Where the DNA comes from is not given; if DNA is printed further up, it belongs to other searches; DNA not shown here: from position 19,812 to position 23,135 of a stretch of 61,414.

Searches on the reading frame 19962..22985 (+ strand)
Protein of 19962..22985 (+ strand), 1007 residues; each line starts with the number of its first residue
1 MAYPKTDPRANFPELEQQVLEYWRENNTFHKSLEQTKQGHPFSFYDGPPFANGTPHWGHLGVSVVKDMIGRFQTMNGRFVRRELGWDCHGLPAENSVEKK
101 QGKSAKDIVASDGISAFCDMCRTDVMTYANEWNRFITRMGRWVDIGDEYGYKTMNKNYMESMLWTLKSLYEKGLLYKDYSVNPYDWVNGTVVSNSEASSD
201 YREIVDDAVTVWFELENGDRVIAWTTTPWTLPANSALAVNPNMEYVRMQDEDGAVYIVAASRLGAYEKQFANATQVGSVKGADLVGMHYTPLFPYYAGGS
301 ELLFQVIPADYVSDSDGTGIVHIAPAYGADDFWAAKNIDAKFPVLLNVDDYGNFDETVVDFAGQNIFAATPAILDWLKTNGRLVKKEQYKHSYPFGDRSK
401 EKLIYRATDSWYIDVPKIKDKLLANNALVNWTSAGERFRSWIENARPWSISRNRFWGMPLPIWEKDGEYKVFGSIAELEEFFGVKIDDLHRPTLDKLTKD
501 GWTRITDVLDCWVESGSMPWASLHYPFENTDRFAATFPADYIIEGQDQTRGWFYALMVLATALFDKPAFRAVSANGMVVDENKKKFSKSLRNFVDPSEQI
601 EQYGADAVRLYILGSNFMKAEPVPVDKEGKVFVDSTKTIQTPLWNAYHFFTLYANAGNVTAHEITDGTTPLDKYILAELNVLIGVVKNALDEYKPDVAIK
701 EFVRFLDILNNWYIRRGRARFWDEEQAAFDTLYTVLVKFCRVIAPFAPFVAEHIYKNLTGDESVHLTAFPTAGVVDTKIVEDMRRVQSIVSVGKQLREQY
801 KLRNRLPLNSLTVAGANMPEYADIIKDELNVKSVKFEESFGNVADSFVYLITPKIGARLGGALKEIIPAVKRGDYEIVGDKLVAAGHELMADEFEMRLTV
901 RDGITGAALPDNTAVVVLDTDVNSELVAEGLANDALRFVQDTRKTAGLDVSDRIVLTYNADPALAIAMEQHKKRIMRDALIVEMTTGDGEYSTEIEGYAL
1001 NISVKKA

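Call 17: search_protein_families(library=pfam, proteins=[window:19962-22985:+])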
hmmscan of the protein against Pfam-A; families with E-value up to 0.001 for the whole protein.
window:19962-22985:+ (1007 aa): 6 families
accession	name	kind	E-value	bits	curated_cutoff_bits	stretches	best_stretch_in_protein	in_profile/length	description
PF00133.28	tRNA-synt_1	-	3.4e-114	382.3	22.7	1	18-620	1-410/414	tRNA synthetases class I (I, L, M and V)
PF08264.19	Anticodon_1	-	1.3e-28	100.2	25.1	1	672-809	1-145/148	Anticodon-binding domain of tRNA ligase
PF19302.4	DUF5915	-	7.7e-24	84.7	27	1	823-1006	2-194/195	Domain of unknown function (DUF5915)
PF09334.17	tRNA-synt_1g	-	1.4e-16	60.7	20.1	2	49-110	8-68/391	tRNA synthetases class I (M)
PF11332.13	DUF3134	-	0.00074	20.3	25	0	371-394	22-45/70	Protein of unknown function (DUF3134)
PF01406.26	tRNA-synt_1e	-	0.00094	19.1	27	0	560-618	229-286/301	tRNA synthetases class I (C) catalytic domain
